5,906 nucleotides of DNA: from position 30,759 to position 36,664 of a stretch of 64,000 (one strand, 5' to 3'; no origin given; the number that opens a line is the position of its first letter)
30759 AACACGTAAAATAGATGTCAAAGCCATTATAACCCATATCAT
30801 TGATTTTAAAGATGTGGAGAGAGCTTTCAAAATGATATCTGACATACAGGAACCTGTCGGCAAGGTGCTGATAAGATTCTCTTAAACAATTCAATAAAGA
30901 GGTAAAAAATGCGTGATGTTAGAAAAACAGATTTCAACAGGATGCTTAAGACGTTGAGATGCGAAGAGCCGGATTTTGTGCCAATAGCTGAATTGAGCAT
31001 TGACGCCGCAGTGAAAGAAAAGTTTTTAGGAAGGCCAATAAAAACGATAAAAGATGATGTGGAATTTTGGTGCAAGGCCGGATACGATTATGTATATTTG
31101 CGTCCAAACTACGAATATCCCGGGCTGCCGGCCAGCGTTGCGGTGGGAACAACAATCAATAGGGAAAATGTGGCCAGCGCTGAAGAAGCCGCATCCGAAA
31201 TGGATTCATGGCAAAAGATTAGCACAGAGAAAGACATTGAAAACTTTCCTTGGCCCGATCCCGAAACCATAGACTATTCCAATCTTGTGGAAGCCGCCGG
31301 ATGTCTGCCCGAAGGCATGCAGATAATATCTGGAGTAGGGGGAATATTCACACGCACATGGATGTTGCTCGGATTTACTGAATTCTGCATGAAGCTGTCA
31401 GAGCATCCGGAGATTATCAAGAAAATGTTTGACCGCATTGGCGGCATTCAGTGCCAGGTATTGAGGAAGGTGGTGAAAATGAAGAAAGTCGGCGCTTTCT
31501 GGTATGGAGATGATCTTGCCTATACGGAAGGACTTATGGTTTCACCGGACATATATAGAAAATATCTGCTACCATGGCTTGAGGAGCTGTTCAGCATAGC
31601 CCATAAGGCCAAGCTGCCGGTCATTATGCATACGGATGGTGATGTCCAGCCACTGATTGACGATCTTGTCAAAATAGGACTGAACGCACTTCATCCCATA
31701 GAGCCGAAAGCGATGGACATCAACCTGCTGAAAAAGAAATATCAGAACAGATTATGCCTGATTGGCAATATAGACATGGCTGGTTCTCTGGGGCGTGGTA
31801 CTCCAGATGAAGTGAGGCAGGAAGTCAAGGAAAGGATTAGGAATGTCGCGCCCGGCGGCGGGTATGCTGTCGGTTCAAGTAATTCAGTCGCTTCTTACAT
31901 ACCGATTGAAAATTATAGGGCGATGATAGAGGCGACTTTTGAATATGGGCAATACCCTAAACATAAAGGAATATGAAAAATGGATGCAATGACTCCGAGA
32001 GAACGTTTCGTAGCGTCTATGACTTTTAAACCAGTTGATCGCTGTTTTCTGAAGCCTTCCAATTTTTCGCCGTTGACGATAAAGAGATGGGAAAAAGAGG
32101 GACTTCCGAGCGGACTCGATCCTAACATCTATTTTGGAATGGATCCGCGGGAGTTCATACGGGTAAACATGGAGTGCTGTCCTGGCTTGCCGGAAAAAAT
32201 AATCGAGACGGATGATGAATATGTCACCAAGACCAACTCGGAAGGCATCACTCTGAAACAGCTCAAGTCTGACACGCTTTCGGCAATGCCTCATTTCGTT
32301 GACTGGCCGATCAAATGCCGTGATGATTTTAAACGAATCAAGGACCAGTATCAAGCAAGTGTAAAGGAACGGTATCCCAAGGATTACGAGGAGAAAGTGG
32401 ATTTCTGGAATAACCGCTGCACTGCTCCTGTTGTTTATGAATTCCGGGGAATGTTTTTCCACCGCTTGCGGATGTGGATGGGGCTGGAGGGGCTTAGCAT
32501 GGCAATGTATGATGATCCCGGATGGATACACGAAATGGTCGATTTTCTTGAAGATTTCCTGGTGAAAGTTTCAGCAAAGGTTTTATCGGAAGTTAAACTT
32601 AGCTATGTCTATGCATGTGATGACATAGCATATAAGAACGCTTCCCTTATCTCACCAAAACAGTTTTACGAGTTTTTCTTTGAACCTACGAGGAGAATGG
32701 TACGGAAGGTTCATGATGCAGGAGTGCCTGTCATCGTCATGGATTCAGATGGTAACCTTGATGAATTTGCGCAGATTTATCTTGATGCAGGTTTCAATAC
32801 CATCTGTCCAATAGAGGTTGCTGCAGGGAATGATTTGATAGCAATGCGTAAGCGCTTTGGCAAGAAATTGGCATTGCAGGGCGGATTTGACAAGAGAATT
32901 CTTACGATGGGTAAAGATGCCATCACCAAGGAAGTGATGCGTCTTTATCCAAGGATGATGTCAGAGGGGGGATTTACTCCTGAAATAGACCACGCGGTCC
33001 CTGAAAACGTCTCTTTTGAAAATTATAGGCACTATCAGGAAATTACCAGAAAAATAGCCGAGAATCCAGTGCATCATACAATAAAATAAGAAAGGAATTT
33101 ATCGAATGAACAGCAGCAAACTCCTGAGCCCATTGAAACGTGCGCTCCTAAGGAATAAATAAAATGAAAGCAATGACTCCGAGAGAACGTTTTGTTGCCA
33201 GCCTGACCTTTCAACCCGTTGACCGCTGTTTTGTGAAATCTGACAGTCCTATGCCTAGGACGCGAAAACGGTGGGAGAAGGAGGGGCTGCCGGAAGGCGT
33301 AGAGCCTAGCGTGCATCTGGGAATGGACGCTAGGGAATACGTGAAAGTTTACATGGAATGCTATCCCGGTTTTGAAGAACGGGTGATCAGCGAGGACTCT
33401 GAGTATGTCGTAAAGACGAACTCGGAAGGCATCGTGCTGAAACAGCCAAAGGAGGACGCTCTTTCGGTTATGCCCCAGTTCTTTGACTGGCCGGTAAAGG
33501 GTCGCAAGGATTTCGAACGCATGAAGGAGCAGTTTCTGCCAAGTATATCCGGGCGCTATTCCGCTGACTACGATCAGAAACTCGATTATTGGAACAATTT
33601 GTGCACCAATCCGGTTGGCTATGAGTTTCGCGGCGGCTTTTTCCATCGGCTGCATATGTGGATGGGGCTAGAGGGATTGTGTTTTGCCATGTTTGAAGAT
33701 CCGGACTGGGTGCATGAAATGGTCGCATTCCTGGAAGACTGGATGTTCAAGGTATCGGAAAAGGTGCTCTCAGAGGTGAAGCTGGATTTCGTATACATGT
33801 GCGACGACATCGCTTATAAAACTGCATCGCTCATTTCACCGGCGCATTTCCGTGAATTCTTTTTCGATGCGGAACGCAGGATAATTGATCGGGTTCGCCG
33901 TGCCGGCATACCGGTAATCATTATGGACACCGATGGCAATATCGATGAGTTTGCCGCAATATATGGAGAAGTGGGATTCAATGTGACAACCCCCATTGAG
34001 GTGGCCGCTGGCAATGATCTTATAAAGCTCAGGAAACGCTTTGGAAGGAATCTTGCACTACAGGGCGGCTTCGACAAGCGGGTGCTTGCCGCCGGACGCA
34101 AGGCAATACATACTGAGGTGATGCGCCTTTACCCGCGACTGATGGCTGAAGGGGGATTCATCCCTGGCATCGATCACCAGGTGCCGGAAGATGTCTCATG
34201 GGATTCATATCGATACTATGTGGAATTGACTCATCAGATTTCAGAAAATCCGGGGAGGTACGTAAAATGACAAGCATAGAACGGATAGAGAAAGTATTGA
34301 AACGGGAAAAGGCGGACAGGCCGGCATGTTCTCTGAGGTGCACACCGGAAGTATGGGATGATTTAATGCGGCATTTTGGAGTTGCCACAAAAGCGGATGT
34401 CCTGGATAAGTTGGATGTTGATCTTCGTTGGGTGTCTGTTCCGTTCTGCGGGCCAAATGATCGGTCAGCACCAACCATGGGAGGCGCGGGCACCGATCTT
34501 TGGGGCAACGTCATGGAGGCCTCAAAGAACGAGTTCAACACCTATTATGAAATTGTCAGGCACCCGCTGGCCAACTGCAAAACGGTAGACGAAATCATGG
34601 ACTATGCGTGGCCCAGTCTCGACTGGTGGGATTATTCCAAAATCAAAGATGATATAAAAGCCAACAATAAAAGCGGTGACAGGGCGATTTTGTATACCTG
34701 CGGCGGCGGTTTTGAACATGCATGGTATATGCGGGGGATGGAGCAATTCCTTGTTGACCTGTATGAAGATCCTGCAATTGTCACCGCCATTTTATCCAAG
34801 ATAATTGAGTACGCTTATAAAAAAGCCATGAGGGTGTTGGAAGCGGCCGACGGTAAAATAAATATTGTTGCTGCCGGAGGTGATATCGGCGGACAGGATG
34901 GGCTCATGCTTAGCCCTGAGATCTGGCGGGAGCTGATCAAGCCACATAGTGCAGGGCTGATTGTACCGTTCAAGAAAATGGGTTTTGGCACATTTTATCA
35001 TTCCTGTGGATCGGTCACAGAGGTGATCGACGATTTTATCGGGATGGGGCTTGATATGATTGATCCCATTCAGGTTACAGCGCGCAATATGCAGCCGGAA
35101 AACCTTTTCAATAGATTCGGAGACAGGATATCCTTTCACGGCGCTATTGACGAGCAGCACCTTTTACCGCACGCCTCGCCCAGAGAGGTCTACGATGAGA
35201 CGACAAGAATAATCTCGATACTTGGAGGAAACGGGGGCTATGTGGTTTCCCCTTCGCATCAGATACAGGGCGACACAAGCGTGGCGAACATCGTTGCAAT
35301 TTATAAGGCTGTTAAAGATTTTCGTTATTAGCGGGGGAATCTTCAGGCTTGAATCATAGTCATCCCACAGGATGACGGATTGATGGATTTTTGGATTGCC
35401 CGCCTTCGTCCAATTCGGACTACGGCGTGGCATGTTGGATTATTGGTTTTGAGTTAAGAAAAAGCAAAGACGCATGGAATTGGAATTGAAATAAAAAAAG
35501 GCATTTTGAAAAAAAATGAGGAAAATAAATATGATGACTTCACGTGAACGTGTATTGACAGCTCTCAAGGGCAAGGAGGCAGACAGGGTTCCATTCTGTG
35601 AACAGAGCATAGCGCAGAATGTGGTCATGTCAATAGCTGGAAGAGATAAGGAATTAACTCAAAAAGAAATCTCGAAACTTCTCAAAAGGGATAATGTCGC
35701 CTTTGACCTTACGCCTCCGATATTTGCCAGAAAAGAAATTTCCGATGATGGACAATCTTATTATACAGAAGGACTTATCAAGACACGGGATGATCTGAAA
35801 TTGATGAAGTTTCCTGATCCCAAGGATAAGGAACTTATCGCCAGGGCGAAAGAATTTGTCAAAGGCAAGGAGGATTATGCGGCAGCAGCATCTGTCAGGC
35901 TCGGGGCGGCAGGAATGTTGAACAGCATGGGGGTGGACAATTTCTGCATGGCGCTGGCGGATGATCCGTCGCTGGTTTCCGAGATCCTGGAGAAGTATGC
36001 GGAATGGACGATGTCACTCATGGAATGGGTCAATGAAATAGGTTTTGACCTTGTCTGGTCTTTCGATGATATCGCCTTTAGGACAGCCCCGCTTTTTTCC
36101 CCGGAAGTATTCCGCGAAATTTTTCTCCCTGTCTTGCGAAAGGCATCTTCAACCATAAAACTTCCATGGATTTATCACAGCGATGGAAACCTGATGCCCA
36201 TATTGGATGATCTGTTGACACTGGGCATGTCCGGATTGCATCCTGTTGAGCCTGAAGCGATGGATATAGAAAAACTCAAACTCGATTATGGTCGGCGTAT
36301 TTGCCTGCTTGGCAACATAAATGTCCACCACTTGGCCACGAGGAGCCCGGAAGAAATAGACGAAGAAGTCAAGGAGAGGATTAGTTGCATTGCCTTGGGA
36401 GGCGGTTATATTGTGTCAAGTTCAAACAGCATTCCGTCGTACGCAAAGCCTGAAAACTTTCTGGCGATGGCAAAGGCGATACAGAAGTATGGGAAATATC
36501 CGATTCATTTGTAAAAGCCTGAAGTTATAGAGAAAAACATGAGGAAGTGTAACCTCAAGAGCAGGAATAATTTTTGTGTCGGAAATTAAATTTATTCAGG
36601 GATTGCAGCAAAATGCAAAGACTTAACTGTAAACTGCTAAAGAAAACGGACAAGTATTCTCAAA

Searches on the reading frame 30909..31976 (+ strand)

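Call 8: search_protein_families(library=pfam, proteins=[window:30909-31976:+], max_evalue=0.001)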
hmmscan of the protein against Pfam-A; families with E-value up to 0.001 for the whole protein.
window:30909-31976:+ (355 aa): 1 family
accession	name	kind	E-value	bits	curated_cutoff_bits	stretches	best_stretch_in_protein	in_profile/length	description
PF01208.23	URO-D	-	2.1e-25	89.9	23.9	1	104-345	99-345/346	Uroporphyrinogen decarboxylase (URO-D)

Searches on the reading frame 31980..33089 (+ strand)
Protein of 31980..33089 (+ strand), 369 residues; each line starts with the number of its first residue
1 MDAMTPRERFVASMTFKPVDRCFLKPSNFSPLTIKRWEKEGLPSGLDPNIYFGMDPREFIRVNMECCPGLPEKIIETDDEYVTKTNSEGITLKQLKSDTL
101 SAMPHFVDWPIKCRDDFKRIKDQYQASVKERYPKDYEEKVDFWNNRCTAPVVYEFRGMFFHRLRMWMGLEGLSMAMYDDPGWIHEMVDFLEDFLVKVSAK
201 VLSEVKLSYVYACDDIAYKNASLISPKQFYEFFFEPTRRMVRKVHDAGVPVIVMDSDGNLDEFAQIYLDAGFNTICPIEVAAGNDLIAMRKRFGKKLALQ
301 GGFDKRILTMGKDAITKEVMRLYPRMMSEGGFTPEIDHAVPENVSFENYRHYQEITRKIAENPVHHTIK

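Call 8: search_protein_families(library=pfam, proteins=[window:31980-33089:+], max_evalue=0.001)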
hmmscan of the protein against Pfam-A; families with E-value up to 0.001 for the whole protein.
window:31980-33089:+ (369 aa): 1 family
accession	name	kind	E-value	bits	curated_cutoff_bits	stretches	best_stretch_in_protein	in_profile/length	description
PF01208.23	URO-D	-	3e-14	53.2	23.9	1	168-357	161-344/346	Uroporphyrinogen decarboxylase (URO-D)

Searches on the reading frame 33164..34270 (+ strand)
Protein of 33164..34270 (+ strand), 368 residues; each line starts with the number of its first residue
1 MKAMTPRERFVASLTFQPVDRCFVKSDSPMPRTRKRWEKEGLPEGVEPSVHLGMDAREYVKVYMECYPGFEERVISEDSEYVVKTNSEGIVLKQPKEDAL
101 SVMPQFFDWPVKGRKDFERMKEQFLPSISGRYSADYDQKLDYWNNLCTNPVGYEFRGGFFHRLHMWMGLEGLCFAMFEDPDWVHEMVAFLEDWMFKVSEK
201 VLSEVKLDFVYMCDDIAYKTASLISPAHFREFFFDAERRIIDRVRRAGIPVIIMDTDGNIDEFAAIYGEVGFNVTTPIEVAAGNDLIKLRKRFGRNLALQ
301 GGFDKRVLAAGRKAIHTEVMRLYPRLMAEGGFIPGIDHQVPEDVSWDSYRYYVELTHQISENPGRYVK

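Call 8: search_protein_families(library=pfam, proteins=[window:33164-34270:+], max_evalue=0.001)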
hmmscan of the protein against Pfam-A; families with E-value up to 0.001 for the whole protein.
window:33164-34270:+ (368 aa): 1 family
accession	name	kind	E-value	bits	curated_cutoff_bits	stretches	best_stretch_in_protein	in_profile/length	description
PF01208.23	URO-D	-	2.8e-15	56.6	23.9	1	168-358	161-345/346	Uroporphyrinogen decarboxylase (URO-D)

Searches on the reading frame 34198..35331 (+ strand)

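Call 8: search_protein_families(library=pfam, proteins=[window:34198-35331:+], max_evalue=0.001)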
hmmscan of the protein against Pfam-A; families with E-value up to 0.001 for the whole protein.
window:34198-35331:+ (377 aa): 1 family
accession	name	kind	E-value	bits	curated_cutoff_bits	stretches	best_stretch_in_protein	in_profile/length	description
PF01208.23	URO-D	-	6.3e-20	71.9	23.9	1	164-374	139-345/346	Uroporphyrinogen decarboxylase (URO-D)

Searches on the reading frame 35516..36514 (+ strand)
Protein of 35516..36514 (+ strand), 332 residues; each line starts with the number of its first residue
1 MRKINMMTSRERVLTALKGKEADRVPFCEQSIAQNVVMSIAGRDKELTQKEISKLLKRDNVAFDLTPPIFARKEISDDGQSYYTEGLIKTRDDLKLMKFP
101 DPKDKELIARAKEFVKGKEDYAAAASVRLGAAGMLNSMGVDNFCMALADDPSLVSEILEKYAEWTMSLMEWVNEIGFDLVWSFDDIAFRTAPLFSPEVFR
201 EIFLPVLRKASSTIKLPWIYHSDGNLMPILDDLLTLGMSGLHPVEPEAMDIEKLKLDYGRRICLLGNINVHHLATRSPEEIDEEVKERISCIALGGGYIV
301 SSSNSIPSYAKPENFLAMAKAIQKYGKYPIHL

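Call 8: search_protein_families(library=pfam, proteins=[window:35516-36514:+], max_evalue=0.001)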
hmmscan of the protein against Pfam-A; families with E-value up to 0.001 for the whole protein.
window:35516-36514:+ (332 aa): 1 family
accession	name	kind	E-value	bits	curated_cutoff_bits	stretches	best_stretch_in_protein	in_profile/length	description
PF01208.23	URO-D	-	6.5e-27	94.9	23.9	1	82-325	94-346/346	Uroporphyrinogen decarboxylase (URO-D)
